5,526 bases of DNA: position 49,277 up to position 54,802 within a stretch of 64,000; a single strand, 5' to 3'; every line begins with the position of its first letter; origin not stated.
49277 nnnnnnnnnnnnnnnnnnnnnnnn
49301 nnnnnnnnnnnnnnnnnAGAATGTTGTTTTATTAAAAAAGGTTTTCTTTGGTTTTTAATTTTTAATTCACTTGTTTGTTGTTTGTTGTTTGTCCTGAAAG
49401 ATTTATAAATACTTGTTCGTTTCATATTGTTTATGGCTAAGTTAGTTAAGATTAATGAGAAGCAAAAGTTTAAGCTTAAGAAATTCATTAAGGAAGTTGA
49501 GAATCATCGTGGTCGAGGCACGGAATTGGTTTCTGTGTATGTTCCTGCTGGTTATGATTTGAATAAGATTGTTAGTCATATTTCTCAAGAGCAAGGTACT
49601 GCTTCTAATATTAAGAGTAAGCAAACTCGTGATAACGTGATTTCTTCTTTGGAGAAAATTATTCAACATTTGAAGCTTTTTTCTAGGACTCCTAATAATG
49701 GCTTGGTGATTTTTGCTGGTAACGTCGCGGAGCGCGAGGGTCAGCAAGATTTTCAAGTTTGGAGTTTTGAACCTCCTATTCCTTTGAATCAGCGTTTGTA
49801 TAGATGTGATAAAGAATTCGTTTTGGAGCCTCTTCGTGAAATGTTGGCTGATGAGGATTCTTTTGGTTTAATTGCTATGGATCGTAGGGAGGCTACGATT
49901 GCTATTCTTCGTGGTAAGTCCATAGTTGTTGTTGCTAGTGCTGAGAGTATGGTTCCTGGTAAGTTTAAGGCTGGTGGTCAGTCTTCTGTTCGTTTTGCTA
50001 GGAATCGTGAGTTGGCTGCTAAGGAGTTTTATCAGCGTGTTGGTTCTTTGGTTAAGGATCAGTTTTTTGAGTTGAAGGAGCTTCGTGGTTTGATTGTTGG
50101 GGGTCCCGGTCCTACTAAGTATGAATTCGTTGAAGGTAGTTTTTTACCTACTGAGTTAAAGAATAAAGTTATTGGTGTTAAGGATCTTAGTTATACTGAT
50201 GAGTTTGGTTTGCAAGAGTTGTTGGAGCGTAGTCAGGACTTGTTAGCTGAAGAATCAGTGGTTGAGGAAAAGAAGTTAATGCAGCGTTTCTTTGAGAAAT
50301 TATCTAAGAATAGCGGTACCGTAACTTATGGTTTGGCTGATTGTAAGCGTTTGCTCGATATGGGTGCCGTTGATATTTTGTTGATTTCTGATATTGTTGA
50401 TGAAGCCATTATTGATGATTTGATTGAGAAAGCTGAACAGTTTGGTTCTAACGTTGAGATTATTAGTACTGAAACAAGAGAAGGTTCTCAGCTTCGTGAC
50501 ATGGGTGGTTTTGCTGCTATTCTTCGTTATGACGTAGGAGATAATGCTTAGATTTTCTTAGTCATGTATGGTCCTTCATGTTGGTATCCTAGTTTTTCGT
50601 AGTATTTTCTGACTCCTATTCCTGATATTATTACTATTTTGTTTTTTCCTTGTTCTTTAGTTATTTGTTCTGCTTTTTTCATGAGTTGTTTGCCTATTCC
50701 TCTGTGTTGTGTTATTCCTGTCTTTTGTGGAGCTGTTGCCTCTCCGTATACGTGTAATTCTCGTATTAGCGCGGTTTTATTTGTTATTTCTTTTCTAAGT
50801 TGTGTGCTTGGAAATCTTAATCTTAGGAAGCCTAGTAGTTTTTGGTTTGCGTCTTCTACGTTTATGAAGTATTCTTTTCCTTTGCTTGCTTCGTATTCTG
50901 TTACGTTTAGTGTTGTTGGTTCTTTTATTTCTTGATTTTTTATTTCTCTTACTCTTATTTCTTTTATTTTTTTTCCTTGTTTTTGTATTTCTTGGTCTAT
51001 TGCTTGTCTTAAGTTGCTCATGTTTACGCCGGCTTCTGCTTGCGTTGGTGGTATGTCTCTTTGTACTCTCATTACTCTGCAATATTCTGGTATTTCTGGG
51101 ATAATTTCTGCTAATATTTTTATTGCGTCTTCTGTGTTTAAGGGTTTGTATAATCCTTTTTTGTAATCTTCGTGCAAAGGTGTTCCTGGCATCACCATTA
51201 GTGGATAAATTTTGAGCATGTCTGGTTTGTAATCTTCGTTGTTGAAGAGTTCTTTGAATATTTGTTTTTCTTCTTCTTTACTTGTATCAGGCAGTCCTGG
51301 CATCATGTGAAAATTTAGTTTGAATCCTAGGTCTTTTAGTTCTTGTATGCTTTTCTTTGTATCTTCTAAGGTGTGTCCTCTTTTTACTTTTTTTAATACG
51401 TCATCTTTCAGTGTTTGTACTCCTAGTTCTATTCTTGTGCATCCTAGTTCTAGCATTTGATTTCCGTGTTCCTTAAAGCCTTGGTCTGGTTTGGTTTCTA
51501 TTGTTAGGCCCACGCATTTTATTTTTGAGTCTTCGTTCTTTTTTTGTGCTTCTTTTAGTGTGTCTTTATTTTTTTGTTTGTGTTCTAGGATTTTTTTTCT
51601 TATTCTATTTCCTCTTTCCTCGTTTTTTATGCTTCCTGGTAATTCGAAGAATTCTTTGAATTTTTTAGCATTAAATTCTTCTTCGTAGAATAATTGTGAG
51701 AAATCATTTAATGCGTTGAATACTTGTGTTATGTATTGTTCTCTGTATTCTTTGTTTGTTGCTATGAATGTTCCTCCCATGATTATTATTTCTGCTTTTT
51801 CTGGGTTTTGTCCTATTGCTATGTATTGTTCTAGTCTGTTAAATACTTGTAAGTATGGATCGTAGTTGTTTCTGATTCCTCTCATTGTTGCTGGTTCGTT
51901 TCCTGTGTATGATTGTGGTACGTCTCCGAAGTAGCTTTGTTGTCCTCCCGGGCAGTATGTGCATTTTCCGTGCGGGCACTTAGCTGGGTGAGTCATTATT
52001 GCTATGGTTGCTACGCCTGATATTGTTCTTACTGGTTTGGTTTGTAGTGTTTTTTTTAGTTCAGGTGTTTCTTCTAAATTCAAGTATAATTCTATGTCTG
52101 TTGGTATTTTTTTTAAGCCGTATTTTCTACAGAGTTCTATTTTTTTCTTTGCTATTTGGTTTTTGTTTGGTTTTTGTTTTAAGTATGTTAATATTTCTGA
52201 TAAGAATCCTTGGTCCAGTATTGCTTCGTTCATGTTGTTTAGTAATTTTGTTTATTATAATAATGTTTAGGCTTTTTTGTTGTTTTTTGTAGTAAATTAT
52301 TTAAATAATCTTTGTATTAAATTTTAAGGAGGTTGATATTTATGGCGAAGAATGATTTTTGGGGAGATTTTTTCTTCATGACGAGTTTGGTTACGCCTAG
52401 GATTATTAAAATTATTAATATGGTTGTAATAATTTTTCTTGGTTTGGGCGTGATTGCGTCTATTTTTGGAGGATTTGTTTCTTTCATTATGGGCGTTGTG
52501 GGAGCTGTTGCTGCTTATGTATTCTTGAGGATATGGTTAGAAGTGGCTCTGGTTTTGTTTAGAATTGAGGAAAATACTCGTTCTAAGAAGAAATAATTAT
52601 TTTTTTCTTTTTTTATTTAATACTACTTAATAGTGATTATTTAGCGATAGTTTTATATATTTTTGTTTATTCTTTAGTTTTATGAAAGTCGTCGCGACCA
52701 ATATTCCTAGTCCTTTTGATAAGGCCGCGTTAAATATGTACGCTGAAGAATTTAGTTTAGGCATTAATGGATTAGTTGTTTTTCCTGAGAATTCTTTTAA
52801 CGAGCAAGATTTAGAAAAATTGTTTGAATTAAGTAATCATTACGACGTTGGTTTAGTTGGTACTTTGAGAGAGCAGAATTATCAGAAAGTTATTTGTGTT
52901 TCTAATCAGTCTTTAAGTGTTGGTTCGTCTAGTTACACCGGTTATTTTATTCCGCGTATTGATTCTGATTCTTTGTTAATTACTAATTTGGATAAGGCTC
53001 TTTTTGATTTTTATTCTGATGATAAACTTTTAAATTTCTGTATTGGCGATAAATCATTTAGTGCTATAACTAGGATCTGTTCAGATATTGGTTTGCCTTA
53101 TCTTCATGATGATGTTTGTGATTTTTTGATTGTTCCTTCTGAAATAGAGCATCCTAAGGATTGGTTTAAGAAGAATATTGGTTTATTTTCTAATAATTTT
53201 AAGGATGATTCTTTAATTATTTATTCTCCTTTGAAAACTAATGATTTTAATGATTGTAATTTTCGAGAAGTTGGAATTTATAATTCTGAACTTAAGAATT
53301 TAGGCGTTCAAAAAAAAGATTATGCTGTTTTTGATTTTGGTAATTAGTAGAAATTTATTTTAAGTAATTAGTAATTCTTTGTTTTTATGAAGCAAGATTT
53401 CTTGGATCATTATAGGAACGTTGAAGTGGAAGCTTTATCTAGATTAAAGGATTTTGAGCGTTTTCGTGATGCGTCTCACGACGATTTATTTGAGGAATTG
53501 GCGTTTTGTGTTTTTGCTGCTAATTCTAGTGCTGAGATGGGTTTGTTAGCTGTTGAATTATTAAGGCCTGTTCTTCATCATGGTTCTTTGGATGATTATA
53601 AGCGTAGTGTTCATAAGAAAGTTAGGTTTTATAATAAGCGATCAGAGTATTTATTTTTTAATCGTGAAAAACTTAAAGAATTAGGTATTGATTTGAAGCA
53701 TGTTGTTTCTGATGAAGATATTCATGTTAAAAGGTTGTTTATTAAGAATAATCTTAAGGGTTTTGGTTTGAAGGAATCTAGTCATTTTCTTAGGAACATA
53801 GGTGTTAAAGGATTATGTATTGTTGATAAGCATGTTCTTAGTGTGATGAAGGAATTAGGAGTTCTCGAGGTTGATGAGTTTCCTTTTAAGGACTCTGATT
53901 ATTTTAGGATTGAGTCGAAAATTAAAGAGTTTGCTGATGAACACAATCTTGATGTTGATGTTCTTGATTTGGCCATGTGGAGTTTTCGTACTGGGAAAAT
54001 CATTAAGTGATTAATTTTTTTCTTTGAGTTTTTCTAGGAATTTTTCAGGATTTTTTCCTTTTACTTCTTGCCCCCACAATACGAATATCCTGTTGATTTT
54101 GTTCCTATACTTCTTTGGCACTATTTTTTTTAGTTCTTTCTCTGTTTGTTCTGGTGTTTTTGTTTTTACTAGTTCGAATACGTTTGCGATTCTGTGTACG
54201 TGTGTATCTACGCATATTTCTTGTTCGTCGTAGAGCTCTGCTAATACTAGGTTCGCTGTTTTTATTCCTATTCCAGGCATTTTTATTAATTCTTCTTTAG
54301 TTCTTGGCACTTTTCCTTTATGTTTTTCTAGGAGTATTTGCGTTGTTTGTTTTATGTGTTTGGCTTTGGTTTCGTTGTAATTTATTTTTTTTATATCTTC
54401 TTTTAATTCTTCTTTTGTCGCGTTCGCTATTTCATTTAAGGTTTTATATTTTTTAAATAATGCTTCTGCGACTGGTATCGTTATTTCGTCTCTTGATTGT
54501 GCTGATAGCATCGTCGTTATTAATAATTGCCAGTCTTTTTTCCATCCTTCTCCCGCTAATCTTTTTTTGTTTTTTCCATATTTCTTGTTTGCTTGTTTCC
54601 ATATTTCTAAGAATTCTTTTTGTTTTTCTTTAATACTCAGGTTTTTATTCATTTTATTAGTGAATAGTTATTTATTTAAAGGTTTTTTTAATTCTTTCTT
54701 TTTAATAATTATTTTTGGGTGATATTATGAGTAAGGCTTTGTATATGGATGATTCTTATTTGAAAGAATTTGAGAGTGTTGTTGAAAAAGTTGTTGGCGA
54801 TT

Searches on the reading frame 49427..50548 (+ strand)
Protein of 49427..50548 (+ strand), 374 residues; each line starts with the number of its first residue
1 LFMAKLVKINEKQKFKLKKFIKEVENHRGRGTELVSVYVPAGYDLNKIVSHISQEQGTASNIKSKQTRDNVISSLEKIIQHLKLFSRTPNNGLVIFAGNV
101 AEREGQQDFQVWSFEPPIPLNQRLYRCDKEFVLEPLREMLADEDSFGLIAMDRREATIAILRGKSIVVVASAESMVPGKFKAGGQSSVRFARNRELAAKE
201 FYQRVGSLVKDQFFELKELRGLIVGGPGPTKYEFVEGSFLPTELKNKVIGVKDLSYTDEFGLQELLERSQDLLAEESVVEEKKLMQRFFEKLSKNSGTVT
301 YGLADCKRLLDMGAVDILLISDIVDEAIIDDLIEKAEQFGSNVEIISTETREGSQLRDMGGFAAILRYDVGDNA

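Call 39: search_protein_families(library=pfam, proteins=[window:49427-50548:+])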
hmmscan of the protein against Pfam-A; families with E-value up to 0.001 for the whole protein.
window:49427-50548:+ (374 aa): 5 families
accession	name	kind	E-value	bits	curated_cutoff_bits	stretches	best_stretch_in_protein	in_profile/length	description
PF03464.20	eRF1_2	-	2.3e-36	125.5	27.1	1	146-274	2-132/133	eRF1 domain 2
PF03465.20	eRF1_3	-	1.3e-24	87.1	25.8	1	278-370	1-106/106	eRF1 domain 3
PF03463.20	eRF1_1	-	2.6e-19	69.9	23.8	1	18-140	1-123/123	eRF1 domain 1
PF18854.6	baeRF_family10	-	5.3e-12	46.7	27.1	1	133-267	3-136/143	Bacterial archaeo-eukaryotic release factor family 10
PF18859.6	acVLRF1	-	1.6e-08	35.3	27.1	1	149-226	5-81/130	Actinobacteria/chloroflexi VLRF1 release factor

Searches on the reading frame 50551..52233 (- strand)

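Call 39: search_protein_families(library=pfam, proteins=[window:50551-52233:-])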
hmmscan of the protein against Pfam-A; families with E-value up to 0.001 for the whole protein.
window:50551-52233:- (561 aa): 6 families
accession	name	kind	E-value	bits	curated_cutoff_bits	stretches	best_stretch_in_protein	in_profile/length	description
PF16199.10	Radical_SAM_C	-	7.6e-21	74.5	31.9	1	337-417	1-84/85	Radical_SAM C-terminal domain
PF04055.27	Radical_SAM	-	2.1e-18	67.5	29.5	1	83-327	4-164/166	Radical SAM superfamily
PF23613.1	ELP3_N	-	4.2e-07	30.3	27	1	20-71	16-70/70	ELP3 N-terminal domain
PF00583.31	Acetyltransf_1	-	1.5e-06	28.9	20.7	1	448-550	25-116/116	Acetyltransferase (GNAT) family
PF13673.13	Acetyltransf_10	-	1e-05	25.9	23.6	1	509-555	64-112/128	Acetyltransferase (GNAT) domain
PF13508.13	Acetyltransf_7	-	0.00024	21.9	27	1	509-551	41-83/84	Acetyltransferase (GNAT) domain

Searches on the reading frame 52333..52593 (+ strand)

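Call 40: search_protein_families(library=pfam, proteins=[window:52333-52593:+], max_evalue=0.01)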
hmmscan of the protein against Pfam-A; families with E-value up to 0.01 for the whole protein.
window:52333-52593:+ (87 aa): 1 family
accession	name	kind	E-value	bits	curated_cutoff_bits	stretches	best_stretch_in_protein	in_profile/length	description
PF14110.11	DUF4282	-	1.7e-10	41.8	27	1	17-84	5-83/86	Domain of unknown function (DUF4282)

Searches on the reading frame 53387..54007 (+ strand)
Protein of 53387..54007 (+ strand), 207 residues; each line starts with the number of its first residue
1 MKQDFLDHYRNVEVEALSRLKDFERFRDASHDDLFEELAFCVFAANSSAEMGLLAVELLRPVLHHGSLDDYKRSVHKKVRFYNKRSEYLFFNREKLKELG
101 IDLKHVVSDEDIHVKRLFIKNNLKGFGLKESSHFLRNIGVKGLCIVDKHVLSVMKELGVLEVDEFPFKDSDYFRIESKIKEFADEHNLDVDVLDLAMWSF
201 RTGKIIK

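Call 39: search_protein_families(library=pfam, proteins=[window:53387-54007:+])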
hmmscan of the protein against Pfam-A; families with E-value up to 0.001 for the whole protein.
window:53387-54007:+ (207 aa): 1 family
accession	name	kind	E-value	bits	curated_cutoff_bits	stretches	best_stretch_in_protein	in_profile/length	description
PF22175.2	Ogg-HhH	-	1.2e-42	145.9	27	1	18-187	3-172/173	8-oxoguanine DNA glycosylase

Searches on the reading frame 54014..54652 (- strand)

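Call 39: search_protein_families(library=pfam, proteins=[window:54014-54652:-])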
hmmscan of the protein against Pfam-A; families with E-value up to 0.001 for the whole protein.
window:54014-54652:- (213 aa): 4 families
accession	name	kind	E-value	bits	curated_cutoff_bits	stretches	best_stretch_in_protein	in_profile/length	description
PF00730.31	HhH-GPD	-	3.1e-23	82.6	26.2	1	45-180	1-108/108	HhH-GPD superfamily base excision DNA repair protein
PF00633.29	HHH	-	2.3e-07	30.8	24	1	111-138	2-29/30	Helix-hairpin-helix motif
PF14520.12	HHH_5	-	1.5e-06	29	27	0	120-140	35-55/57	Helix-hairpin-helix domain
PF22175.2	Ogg-HhH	-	3.3e-05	23.9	27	1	47-173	27-156/173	8-oxoguanine DNA glycosylase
